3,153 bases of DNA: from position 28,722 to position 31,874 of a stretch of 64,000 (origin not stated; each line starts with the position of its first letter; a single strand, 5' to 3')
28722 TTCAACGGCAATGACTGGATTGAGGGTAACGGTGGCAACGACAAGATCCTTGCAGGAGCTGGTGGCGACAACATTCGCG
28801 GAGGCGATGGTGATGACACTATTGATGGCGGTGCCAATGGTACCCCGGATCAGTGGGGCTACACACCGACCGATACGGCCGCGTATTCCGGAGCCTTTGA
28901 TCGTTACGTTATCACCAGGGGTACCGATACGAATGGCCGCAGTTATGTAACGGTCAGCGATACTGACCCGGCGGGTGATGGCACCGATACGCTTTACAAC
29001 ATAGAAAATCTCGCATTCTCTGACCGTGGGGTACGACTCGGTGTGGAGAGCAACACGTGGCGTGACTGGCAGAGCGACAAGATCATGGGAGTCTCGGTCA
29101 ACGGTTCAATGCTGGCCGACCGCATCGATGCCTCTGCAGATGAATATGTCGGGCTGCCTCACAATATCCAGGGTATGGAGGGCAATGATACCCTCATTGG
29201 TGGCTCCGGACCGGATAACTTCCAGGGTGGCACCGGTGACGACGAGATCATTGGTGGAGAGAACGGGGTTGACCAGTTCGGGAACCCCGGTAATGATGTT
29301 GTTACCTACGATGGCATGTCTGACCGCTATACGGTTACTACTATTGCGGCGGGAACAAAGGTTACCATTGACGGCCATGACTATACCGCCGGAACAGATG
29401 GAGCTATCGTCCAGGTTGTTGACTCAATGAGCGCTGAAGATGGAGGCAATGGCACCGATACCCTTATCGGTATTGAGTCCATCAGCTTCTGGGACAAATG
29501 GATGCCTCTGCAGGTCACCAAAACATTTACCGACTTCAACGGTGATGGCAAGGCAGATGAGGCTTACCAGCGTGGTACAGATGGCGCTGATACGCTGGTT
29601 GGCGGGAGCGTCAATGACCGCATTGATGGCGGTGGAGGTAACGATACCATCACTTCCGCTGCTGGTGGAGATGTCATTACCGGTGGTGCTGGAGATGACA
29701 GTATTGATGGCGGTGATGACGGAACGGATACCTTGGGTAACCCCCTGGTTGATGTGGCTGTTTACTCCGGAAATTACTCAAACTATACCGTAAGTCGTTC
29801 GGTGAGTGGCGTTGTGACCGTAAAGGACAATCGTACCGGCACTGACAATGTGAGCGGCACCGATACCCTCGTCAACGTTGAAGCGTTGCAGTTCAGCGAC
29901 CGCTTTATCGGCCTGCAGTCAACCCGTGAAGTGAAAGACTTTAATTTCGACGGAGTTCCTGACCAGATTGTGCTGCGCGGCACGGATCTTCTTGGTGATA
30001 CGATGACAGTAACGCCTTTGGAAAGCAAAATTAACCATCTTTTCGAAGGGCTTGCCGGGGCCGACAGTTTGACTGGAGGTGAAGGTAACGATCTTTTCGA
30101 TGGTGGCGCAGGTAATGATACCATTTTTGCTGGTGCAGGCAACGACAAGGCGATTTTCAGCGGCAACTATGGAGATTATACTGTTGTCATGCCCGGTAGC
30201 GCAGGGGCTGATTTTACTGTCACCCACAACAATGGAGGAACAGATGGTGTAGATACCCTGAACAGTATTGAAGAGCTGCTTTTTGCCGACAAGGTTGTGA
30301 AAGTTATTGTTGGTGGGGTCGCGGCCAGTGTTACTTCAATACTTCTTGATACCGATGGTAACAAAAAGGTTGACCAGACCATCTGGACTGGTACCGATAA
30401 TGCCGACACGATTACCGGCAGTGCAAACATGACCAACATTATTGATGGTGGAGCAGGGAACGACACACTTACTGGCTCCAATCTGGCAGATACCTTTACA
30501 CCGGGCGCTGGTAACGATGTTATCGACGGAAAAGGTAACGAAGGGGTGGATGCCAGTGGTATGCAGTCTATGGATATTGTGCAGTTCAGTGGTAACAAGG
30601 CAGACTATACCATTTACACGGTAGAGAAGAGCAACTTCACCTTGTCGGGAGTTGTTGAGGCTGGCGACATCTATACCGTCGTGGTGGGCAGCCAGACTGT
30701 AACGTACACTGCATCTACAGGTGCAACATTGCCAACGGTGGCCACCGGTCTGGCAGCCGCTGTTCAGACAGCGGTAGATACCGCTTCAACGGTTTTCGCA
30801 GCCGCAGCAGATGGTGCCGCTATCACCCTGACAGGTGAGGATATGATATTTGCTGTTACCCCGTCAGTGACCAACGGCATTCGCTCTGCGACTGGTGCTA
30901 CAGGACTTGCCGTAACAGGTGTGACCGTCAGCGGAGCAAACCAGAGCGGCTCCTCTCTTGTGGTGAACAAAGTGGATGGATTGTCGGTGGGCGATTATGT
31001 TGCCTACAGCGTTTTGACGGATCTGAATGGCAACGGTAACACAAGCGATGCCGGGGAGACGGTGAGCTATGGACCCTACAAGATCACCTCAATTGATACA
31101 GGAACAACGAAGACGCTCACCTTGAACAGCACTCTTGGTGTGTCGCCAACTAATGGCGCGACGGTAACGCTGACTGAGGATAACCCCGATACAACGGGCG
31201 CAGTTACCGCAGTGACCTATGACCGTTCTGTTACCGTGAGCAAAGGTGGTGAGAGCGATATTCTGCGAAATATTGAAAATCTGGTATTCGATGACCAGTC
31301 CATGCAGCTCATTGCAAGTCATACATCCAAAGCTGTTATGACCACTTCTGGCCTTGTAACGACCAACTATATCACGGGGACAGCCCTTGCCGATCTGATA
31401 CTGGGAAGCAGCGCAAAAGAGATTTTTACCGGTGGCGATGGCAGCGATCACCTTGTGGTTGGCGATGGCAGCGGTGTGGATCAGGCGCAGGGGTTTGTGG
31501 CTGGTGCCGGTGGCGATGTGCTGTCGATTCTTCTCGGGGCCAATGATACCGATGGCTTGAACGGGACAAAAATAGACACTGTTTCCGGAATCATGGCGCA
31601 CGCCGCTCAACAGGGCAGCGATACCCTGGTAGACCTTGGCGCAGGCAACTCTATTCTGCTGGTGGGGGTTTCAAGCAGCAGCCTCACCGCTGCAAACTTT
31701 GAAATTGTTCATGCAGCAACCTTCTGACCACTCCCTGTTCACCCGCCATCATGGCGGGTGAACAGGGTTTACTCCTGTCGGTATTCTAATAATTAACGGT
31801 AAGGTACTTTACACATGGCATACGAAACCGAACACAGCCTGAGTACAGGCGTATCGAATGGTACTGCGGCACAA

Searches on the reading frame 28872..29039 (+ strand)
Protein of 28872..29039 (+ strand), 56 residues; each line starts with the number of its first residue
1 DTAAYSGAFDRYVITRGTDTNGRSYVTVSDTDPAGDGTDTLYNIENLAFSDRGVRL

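Call 65: search_protein_representatives(alignment_id=A6)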
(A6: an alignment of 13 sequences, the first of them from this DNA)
Query: 13 sequences, 58 profile positions. Proteins with E-value up to 0.001 (for the whole library): 7899; up to 1e-10: 1057; up to 1e-30: 146. The best 150 are listed.
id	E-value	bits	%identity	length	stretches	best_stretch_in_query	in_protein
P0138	2.5e-248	818.6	-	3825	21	1-58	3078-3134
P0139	4.5e-209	692.9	-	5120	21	1-58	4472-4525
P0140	4.3e-207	686.5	-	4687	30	1-58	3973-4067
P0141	1.7e-205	681.4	-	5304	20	1-58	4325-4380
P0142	1.4e-201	668.9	-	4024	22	1-58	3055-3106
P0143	5.5e-201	667.0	-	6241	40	1-54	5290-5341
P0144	4.1e-197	654.6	-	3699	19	1-58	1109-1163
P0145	7.1e-189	628.2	-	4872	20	1-58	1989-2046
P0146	1.0e-180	602.1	-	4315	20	1-58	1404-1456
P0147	1.5e-178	595.1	-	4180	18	1-58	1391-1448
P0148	1.6e-174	582.2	-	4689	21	1-56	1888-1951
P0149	9.8e-174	579.7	-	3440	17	1-58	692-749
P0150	4.7e-157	526.3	-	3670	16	1-58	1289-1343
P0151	9.2e-142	477.3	-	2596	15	1-58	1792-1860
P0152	7.7e-114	387.9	-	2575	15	1-54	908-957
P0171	4.2e-65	231.8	-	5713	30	1-57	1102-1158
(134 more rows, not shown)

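Call 68: list_cluster_members(proteins=[P0138, P0139, P0140, P0141, P0143, P0144, P0145, P0146, P0148, P0171])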
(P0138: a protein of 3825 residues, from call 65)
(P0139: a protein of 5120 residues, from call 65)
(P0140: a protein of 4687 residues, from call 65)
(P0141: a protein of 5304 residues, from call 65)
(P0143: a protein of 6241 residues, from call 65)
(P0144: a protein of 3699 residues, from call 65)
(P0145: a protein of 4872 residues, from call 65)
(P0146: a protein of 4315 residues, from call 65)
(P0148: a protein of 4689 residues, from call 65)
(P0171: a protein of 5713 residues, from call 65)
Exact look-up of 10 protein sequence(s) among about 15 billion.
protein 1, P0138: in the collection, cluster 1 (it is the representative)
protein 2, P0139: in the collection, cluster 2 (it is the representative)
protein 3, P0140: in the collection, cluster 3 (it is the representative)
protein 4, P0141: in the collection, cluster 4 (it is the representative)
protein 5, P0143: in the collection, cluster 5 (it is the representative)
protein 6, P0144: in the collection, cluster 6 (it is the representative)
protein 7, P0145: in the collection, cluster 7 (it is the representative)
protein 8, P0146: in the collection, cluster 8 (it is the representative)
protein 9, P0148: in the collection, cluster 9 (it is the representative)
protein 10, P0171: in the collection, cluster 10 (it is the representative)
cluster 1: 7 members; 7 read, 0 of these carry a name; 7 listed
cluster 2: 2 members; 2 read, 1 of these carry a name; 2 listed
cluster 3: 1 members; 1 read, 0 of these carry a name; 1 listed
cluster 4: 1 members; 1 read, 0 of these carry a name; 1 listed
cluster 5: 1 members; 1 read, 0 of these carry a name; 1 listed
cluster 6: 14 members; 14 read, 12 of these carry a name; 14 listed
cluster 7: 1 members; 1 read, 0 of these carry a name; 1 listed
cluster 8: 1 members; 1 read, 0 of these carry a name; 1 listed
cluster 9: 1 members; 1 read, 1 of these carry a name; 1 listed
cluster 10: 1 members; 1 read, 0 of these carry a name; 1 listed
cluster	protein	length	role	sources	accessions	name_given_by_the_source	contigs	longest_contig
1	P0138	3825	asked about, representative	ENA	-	-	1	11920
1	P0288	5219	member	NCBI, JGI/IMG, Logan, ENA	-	-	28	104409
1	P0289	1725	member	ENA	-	-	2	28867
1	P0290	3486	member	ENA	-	-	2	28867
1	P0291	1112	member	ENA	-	-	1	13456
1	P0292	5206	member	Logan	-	-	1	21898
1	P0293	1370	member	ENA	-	-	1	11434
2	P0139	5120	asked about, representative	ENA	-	-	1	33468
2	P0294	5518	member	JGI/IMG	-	Ca2+-binding RTX toxin-like protein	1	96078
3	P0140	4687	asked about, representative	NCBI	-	-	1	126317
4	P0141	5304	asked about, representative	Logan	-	-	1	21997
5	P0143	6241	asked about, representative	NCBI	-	-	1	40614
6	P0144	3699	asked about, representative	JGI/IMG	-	Ca2+-binding RTX toxin-like protein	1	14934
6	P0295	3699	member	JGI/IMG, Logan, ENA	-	Ca2+-binding RTX toxin-like protein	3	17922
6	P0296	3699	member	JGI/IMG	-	Ca2+-binding RTX toxin-like protein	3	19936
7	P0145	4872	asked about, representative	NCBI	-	-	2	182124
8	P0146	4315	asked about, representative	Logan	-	-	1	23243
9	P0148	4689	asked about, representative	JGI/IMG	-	Ca2+-binding RTX toxin-like protein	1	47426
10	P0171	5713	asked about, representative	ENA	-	-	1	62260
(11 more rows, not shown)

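Call 70: find_encoding_contigs(protein=P0296, flank=10000, max_places=3)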
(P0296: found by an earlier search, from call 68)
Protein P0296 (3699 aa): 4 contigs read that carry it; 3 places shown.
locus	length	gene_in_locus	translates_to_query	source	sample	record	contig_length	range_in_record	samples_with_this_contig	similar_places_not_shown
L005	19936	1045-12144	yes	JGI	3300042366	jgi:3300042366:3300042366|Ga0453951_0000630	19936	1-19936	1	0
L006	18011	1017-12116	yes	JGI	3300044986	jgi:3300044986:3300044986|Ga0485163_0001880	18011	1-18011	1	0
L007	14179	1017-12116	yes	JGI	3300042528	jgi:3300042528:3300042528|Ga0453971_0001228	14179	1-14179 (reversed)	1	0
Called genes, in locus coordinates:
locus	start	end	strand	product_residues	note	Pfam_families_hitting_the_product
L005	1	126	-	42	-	?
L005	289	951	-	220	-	PF00989:PAS (weak), PF08448:PAS_4 (weak), PF00196:GerE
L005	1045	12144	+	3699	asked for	PF13205:Big_5, PF00353:HemolysinCabind, PF06594:HCBP_related (faint), PF00353:HemolysinCabind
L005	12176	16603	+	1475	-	-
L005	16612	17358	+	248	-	PF02698:DUF218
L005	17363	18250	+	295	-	-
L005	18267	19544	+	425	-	PF12000:Glyco_trans_4_3, PF00534:Glycos_transf_1, PF13692:Glyco_trans_1_4, PF13524:Glyco_trans_1_2 (weak)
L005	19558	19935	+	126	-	?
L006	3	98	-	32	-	PF00438:S-AdoMet_synt_N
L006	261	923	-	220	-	PF00989:PAS (weak), PF08448:PAS_4 (weak), PF00196:GerE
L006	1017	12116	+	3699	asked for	PF13205:Big_5, PF00353:HemolysinCabind, PF06594:HCBP_related (faint), PF00353:HemolysinCabind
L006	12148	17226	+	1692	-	-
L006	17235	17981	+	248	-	PF02698:DUF218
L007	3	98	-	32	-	PF00438:S-AdoMet_synt_N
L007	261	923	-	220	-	PF00989:PAS (weak), PF08448:PAS_4 (weak), PF00196:GerE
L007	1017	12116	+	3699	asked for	PF13205:Big_5, PF00353:HemolysinCabind, PF06594:HCBP_related (faint), PF00353:HemolysinCabind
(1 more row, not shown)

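Call 71: find_encoding_contigs(protein=P0145, flank=10000, max_places=2)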
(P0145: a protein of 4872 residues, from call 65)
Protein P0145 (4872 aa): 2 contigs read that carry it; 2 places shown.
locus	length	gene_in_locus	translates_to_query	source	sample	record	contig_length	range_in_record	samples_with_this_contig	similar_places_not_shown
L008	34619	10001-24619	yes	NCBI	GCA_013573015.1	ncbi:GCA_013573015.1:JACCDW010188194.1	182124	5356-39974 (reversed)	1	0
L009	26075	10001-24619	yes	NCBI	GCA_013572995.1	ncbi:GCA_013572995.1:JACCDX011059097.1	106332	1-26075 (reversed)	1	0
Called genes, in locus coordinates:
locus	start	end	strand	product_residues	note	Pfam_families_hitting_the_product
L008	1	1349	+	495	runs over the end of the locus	PF00171:Aldedh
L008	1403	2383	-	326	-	PF00248:Aldo_ket_red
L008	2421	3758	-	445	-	PF02321:OEP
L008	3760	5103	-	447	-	PF25919:BSH_CusB (faint), PF25917:BSH_RND (weak), PF25973:BSH_CzcB (weak), PF25994:HH_AprE, PF26002:Beta-barrel_AprE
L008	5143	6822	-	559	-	PF00664:ABC_membrane, PF02463:SMC_N (faint), PF13191:AAA_16 (weak), PF00005:ABC_tran, PF13304:AAA_21 (faint)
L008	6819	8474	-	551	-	PF00664:ABC_membrane, PF00005:ABC_tran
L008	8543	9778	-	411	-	PF12000:Glyco_trans_4_3, PF00534:Glycos_transf_1, PF13692:Glyco_trans_1_4, PF13524:Glyco_trans_1_2 (weak)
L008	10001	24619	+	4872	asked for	PF00353:HemolysinCabind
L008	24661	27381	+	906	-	-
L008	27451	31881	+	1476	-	PF00353:HemolysinCabind (weak)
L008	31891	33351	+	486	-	PF02321:OEP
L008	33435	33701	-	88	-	-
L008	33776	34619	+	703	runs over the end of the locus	PF02463:SMC_N (weak), PF00664:ABC_membrane, PF00005:ABC_tran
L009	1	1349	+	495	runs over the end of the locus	PF00171:Aldedh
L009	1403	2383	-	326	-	PF00248:Aldo_ket_red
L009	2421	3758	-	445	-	PF02321:OEP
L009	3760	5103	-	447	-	PF25919:BSH_CusB (faint), PF25917:BSH_RND (weak), PF25973:BSH_CzcB (weak), PF25994:HH_AprE, PF26002:Beta-barrel_AprE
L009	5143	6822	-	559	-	PF00664:ABC_membrane, PF02463:SMC_N (faint), PF13191:AAA_16 (weak), PF00005:ABC_tran, PF13304:AAA_21 (faint)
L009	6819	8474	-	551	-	PF00664:ABC_membrane, PF00005:ABC_tran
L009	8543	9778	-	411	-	PF12000:Glyco_trans_4_3, PF00534:Glycos_transf_1, PF13692:Glyco_trans_1_4, PF13524:Glyco_trans_1_2 (weak)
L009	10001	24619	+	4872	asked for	PF00353:HemolysinCabind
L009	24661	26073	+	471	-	?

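Call 72: find_encoding_contigs(protein=P0140, flank=10000, max_places=2)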
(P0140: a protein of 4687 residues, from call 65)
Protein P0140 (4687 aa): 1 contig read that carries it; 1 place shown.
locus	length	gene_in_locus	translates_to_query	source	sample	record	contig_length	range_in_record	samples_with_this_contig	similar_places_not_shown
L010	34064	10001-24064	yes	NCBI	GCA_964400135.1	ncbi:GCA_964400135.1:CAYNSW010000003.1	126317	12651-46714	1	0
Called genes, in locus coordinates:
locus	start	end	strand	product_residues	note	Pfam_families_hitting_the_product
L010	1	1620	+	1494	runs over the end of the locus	PF19077:Big_13 (faint)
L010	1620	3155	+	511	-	PF02321:OEP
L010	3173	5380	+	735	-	PF00664:ABC_membrane, PF00005:ABC_tran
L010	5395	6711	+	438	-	PF00364:Biotin_lipoyl (faint), PF25973:BSH_CzcB (weak), PF25994:HH_AprE, PF26002:Beta-barrel_AprE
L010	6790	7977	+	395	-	PF12000:Glyco_trans_4_3, PF00534:Glycos_transf_1, PF13692:Glyco_trans_1_4, PF13524:Glyco_trans_1_2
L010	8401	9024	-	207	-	-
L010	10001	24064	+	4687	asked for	PF00353:HemolysinCabind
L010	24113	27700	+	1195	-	PF05345:He_PIG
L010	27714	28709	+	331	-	PF12146:Hydrolase_4 (faint)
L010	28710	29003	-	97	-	PF14542:Acetyltransf_CG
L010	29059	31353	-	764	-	-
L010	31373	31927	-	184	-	PF07152:YaeQ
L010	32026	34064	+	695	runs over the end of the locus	PF01432:Peptidase_M3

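Call 88: find_encoding_contigs(protein=P0288, flank=10000, max_places=2)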
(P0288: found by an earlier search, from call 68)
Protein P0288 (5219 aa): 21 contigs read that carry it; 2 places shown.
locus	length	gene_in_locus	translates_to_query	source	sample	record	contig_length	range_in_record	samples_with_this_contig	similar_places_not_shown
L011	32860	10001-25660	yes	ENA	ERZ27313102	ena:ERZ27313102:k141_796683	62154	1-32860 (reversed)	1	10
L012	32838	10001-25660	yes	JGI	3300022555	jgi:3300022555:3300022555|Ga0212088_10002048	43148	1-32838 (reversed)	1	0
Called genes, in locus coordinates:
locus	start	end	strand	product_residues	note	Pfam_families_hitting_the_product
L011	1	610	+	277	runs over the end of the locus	-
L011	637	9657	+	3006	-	PF04234:CopC (faint), PF13205:Big_5, PF17164:DUF5122, PF13205:Big_5, PF17164:DUF5122, PF13205:Big_5, PF17164:DUF5122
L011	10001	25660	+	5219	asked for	PF14252:DUF4347, PF00353:HemolysinCabind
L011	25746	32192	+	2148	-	PF23197:IG_AIR9 (faint), PF05345:He_PIG, PF17803:Cadherin_4, PF17963:Big_9, PF05345:He_PIG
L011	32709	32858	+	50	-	?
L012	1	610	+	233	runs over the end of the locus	-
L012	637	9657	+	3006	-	PF04234:CopC (faint), PF13205:Big_5, PF17164:DUF5122, PF13205:Big_5, PF17164:DUF5122, PF13205:Big_5, PF17164:DUF5122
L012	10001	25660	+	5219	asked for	PF14252:DUF4347, PF00353:HemolysinCabind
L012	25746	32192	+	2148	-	PF23197:IG_AIR9 (faint), PF05345:He_PIG, PF17803:Cadherin_4, PF17963:Big_9, PF05345:He_PIG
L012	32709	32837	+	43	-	?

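Call 89: find_encoding_contigs(protein=P0294, flank=10000, max_places=2)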
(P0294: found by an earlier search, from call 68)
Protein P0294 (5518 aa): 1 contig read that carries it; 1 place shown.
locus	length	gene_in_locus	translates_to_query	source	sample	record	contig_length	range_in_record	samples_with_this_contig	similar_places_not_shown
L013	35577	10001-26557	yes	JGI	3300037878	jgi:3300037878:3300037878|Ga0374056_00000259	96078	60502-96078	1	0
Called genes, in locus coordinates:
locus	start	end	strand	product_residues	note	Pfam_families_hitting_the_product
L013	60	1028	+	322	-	PF02445:NadA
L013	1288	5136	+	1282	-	PF13753:SWM_repeat, PF00353:HemolysinCabind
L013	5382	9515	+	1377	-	PF14252:DUF4347, PF05345:He_PIG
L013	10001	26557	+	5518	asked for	PF14252:DUF4347, PF13753:SWM_repeat, PF00353:HemolysinCabind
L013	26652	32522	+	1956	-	PF05345:He_PIG, PF17803:Cadherin_4, PF17963:Big_9, PF05345:He_PIG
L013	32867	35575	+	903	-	?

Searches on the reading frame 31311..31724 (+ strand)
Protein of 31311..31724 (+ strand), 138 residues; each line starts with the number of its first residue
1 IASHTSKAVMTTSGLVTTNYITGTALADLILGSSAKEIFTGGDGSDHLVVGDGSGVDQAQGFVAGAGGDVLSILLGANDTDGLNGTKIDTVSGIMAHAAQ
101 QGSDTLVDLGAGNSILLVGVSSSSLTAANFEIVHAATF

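Call 29: search_protein_families(library=pfam, proteins=[window:31311-31724:+], max_evalue=10)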
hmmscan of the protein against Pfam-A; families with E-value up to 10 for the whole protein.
window:31311-31724:+ (138 aa): 0 families

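Call 58: find_homologous_proteins(query=window:31311-31724:+, max_evalue=0.001)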
Query window:31311-31724:+ (138 aa): 7 proteins with E <= 0.001 among 1032 candidates.
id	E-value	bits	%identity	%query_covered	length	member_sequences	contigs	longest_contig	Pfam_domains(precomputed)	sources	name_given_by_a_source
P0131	7.7e-44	167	64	100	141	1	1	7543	-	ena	-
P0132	1.1e-38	150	87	65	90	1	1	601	-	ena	-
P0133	1.2e-32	131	63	83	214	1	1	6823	-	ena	-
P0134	2.7e-30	123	61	83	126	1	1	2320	-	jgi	-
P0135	3.0e-29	119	58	83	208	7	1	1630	-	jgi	jgi:hypothetical protein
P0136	7.8e-29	118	51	98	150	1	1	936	-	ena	-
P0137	1.8e-21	94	62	57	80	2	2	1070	-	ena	-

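Call 92: search_protein_families(library=ncbifam, proteins=[window:31311-31724:+], max_evalue=1)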
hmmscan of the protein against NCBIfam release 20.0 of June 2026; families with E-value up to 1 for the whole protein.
window:31311-31724:+ (138 aa): 5 families
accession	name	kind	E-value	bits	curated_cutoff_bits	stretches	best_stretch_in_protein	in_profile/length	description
NF052454.1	BtaGlycanEglC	equivalog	2.3e-09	36.7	700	1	18-132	100-210/459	endo-1,3-1,4-beta-glycanase EglC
NF050046.1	PueAB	exception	1e-06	27.5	670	1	16-131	503-614/616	polyurethane esterase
NF033943.0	RTX_toxin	subfamily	0.00011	20.6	1000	1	7-125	658-772/930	RTX family hemolysin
NF053766.1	ZapA_metallo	exception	0.041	12.9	940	1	7-84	320-385/483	ZapA family metalloprotease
NF033203.1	entero_EhxA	exception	0.13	10.3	2000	1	18-93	747-815/997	enterohemolysin EhxA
